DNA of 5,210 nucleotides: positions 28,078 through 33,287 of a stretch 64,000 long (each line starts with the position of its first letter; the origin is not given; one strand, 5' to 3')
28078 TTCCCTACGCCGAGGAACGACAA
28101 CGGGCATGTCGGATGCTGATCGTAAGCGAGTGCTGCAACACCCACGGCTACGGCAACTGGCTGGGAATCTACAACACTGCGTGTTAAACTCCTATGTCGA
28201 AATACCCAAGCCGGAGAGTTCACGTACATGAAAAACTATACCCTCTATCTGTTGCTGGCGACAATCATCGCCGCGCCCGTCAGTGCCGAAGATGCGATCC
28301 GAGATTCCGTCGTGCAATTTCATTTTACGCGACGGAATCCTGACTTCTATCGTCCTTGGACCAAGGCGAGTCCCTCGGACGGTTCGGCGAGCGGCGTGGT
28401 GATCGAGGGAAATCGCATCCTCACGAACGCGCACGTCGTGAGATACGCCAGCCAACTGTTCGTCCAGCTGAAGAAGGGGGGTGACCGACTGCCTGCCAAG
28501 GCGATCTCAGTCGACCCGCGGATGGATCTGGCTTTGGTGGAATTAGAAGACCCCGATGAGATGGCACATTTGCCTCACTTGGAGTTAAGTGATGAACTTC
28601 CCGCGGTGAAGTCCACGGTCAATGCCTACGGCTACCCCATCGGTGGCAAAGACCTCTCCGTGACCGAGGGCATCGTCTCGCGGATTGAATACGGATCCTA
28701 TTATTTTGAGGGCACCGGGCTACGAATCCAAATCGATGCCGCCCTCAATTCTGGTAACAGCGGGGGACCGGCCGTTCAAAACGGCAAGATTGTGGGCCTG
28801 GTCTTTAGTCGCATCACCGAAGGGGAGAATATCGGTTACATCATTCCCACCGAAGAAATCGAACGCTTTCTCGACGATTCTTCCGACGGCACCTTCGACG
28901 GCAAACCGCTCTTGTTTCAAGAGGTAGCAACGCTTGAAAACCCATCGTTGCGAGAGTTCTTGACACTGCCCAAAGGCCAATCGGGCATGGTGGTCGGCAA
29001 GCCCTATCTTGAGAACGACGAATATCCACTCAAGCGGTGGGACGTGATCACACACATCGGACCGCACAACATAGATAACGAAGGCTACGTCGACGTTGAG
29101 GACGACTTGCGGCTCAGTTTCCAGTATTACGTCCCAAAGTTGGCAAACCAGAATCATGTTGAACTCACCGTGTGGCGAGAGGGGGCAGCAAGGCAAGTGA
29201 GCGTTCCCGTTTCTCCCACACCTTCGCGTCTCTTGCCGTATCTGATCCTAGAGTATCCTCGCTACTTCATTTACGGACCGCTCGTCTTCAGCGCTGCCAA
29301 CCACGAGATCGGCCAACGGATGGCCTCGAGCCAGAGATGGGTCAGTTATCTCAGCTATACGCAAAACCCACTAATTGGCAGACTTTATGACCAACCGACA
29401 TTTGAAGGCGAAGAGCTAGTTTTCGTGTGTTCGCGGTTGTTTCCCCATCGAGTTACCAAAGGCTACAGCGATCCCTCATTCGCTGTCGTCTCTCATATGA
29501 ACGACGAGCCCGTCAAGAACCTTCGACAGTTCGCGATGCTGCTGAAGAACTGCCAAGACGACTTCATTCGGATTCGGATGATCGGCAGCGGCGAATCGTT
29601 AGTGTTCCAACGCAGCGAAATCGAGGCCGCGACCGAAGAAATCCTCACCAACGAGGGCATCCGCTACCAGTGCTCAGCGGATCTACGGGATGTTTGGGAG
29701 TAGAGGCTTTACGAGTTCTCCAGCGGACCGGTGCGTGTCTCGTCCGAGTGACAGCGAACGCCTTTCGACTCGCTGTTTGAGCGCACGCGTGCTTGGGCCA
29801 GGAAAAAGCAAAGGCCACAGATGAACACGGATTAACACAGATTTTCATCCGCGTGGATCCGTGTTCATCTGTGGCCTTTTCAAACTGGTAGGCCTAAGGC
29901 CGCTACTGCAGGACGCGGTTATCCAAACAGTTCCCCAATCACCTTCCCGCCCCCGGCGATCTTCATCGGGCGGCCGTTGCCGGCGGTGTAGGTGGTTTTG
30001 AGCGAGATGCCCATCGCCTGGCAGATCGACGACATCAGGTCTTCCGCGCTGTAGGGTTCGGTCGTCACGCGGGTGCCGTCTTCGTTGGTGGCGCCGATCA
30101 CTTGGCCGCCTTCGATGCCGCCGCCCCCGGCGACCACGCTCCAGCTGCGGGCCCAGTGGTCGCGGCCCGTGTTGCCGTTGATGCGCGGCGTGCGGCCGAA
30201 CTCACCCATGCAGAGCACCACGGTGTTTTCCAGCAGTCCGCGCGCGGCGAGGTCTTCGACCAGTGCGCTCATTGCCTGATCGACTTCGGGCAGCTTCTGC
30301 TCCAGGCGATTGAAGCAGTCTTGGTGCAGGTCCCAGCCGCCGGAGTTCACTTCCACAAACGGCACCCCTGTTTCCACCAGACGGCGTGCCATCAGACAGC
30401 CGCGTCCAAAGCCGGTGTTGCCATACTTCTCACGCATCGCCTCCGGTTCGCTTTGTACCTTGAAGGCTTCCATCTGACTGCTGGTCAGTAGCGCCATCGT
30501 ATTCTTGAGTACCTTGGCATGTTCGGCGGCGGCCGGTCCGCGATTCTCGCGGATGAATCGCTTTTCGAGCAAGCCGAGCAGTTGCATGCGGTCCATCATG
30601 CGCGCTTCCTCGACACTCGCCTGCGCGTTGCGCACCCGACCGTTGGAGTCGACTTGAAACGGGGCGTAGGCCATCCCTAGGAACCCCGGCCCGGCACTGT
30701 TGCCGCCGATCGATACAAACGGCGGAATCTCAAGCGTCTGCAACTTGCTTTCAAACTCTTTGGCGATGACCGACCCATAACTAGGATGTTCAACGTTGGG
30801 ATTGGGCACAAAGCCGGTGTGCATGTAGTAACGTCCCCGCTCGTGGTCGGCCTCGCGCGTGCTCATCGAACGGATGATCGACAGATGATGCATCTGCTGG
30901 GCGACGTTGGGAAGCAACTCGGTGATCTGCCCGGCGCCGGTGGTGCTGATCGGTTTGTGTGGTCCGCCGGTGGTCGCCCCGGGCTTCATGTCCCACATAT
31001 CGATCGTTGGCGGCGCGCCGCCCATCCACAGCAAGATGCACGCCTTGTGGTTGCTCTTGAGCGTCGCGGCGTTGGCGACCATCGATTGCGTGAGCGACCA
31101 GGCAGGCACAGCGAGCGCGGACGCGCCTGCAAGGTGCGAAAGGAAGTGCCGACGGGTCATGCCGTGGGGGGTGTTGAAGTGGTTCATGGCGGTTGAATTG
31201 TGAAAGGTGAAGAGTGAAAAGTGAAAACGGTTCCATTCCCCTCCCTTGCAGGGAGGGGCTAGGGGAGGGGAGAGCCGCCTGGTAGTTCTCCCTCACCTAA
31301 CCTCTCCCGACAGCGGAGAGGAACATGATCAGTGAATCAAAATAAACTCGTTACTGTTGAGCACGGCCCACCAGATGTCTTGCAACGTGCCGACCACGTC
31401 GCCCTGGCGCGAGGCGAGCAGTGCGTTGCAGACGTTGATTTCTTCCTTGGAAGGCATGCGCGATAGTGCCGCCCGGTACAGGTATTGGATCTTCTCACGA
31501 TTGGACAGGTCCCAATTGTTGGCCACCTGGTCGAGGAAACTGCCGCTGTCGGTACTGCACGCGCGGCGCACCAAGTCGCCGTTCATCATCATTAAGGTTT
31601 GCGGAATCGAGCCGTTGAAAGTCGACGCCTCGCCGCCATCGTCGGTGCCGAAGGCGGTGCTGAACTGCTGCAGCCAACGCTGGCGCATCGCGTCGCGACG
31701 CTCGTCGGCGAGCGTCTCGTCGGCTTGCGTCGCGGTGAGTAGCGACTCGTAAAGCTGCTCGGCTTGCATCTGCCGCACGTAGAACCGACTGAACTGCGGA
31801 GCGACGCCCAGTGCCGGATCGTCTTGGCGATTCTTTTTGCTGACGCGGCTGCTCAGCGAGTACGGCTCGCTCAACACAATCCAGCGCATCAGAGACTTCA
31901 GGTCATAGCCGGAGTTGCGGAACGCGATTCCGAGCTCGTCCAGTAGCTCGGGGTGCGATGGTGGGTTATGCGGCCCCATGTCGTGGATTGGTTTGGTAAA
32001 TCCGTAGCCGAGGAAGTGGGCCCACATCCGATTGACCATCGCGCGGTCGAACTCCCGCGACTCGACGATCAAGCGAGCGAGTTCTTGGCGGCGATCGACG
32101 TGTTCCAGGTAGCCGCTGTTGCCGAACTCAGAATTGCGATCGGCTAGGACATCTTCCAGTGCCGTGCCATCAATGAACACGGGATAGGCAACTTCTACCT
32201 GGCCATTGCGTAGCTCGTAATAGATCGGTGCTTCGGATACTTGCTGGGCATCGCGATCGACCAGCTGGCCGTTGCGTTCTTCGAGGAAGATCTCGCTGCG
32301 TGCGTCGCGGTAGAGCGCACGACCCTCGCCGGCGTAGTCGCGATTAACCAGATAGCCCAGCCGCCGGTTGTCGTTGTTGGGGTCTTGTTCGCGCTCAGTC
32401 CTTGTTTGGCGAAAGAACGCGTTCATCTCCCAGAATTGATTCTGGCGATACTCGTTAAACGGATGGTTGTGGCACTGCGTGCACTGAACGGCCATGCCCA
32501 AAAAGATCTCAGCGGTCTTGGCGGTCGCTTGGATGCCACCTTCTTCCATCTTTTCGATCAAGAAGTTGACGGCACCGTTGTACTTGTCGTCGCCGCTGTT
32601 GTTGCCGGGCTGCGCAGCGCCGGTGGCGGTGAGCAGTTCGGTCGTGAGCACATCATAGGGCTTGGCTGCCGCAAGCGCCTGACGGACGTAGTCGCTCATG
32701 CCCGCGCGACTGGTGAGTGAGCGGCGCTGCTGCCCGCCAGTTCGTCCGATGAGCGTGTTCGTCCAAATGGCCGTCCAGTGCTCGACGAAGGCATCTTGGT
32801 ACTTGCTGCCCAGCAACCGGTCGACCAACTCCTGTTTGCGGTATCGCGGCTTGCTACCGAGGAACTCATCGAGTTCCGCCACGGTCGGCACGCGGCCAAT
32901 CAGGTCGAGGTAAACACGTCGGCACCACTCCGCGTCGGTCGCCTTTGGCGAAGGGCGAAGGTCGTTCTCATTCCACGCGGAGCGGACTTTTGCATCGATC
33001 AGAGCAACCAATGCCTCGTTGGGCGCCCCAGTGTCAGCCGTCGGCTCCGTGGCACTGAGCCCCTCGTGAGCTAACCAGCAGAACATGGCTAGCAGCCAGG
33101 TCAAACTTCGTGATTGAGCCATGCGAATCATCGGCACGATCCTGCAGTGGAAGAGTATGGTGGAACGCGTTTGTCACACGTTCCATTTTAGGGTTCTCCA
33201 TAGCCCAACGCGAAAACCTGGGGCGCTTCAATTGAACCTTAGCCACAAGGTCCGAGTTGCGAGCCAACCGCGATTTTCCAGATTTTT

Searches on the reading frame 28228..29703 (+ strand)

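Call 9: search_protein_families(library=pfam, proteins=[window:28228-29703:+])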
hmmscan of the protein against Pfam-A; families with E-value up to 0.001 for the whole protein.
window:28228-29703:+ (491 aa): 3 families
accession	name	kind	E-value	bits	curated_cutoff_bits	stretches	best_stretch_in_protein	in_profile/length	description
PF13365.12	Trypsin_2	-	8.7e-24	85.3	27.6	1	54-191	1-144/144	Trypsin-like peptidase domain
PF17815.7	PDZ_3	-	4.9e-21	75.5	22.8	1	343-485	9-145/145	PDZ domain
PF00089.32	Trypsin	-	4.2e-13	50.1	20.6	1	43-209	13-214/220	Trypsin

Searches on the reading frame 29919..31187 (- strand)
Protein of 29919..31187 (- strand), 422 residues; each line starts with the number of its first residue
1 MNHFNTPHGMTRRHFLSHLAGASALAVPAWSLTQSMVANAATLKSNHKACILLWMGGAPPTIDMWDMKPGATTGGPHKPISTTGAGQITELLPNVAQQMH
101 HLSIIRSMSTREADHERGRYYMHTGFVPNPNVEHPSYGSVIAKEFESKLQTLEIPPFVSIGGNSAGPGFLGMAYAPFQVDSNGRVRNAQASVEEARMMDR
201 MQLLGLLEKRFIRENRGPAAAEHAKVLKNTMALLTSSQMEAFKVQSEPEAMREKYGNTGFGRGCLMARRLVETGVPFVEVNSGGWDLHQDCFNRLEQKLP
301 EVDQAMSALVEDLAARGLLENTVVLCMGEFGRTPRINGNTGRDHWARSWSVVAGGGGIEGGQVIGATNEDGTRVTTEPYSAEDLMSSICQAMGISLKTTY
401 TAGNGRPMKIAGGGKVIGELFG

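Call 9: search_protein_families(library=pfam, proteins=[window:29919-31187:-])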
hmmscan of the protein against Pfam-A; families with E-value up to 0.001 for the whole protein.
window:29919-31187:- (422 aa): 1 family
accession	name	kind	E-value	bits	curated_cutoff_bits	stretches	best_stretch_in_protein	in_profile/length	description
PF07394.17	DUF1501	-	5.5e-106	355.5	27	1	48-421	2-390/390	Protein of unknown function (DUF1501)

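Call 17: find_encoding_contigs(protein=window:29919-31187:-, flank=10000, max_places=3)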
Protein window:29919-31187:- (422 aa): no gene with exactly this product is on record in the collection.

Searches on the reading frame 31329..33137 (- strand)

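Call 9: search_protein_families(library=pfam, proteins=[window:31329-33137:-])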
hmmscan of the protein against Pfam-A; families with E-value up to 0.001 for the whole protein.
window:31329-33137:- (602 aa): 2 families
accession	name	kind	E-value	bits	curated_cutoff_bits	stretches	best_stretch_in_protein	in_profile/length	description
PF07583.16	PSCyt2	-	6.3e-45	154.1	29.8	1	47-246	2-208/209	Protein of unknown function (DUF1549)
PF07587.16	PSD1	-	9.5e-37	127.1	28.5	1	349-573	1-243/244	Protein of unknown function (DUF1553)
